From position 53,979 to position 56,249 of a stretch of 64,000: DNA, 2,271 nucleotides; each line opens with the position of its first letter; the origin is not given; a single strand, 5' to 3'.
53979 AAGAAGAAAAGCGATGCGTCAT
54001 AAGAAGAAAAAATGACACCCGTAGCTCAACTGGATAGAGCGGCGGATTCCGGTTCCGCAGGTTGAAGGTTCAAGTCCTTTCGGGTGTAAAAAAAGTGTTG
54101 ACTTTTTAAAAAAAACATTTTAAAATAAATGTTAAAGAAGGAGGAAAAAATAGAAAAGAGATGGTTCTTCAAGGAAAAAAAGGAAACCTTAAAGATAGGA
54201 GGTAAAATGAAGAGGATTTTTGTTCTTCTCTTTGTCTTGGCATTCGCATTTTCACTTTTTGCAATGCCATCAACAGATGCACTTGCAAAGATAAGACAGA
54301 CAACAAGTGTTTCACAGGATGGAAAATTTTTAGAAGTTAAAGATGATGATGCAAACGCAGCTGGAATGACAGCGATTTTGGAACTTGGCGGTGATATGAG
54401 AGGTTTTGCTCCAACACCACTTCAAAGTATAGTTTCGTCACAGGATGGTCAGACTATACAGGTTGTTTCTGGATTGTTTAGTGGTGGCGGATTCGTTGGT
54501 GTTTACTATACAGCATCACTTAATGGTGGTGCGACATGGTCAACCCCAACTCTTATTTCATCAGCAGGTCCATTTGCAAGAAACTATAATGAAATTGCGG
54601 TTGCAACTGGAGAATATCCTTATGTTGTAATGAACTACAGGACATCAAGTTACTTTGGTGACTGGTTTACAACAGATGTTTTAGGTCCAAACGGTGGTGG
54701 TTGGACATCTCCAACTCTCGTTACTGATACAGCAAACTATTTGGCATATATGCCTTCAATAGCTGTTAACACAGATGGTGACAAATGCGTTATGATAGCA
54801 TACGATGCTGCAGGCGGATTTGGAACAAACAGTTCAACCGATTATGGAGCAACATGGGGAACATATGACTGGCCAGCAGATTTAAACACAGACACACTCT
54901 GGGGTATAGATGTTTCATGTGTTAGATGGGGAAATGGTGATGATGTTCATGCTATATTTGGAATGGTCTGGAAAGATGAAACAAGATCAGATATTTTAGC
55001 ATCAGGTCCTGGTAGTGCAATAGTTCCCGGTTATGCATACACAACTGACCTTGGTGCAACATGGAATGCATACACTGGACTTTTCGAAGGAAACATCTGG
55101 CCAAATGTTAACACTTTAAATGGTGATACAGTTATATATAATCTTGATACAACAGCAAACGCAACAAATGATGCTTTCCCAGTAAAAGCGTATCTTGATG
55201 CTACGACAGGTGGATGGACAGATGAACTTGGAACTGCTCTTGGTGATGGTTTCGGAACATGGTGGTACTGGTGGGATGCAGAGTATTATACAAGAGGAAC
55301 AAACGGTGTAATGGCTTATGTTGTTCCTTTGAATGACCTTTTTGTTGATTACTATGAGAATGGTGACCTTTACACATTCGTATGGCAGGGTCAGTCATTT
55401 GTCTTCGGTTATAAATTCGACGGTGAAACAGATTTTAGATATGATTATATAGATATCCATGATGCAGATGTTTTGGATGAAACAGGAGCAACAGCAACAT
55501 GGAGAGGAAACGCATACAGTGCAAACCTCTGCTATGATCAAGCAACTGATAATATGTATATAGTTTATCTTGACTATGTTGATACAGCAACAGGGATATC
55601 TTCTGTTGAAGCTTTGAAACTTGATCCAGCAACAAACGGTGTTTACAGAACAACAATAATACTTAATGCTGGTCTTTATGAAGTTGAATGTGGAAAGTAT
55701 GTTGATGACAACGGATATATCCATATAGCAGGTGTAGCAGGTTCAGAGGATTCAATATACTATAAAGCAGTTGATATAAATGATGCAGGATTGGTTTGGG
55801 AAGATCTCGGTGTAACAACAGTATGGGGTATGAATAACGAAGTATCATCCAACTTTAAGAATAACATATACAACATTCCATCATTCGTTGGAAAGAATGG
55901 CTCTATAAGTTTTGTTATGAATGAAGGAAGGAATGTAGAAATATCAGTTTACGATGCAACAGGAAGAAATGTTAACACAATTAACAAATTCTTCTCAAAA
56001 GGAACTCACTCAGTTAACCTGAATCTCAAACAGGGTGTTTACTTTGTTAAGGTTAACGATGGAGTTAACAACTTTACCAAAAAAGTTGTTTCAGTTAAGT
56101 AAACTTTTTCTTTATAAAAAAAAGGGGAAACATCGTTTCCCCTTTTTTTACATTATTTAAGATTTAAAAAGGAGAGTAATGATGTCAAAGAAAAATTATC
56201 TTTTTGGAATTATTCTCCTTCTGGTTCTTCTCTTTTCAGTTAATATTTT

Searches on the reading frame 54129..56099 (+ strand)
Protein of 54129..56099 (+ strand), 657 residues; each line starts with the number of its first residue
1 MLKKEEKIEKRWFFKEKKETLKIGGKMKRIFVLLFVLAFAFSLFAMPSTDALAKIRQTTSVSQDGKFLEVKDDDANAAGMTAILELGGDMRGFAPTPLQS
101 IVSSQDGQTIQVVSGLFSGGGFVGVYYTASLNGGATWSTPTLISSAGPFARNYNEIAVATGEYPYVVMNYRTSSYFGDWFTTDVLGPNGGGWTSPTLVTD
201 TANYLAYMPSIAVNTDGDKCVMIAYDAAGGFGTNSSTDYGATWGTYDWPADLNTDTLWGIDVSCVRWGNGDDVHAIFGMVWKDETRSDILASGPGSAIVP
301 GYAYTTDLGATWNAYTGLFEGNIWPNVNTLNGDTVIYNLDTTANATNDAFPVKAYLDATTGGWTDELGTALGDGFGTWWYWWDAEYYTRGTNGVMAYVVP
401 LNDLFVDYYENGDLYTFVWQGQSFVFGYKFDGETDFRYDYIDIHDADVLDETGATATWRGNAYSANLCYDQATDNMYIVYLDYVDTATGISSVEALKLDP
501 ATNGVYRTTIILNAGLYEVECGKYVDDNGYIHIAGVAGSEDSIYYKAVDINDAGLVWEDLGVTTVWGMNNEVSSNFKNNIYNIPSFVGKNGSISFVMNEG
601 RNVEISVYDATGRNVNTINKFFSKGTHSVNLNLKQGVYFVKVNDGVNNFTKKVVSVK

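Call 32: find_encoding_contigs(protein=window:54129-56099:+, flank=10000, max_places=4)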
Protein window:54129-56099:+ (657 aa): 8 contigs read that carry it; 2 places shown.
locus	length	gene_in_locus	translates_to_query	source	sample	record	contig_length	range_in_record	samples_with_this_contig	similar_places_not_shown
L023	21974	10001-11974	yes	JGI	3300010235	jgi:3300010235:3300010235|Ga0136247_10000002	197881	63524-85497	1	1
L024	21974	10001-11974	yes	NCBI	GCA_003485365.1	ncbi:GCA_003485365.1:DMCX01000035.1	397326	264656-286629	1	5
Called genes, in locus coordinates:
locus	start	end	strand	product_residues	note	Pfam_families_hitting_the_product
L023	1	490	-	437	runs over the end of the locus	PF16491:Peptidase_M48_N, PF01435:Peptidase_M48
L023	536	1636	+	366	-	PF01571:GCV_T, PF08669:GCV_T_C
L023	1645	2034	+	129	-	PF01597:GCV_H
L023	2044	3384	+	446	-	PF02347:GDC-P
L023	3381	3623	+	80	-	-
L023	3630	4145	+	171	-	PF02572:CobA_CobO_BtuR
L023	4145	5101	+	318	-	PF02492:cobW (faint), PF03193:RsgA_GTPase (faint), PF03308:MeaB, PF00009:GTP_EFTU (faint), PF13401:AAA_22 (faint), PF03029:ATP_bind_1 (faint)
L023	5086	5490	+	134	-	PF02310:B12-binding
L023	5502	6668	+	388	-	PF02771:Acyl-CoA_dh_N, PF02770:Acyl-CoA_dh_M, PF00441:Acyl-CoA_dh_1, PF08028:Acyl-CoA_dh_2, PF22924:ACOX_C_alpha1 (faint)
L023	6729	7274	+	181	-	-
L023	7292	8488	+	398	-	PF00501:AMP-binding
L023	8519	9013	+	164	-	-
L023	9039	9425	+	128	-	-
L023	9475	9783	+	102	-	PF18291:HU-HIG (weak), PF00216:Bac_DNA_binding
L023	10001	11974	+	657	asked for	PF18962:Por_Secre_tail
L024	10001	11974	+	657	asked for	PF18962:Por_Secre_tail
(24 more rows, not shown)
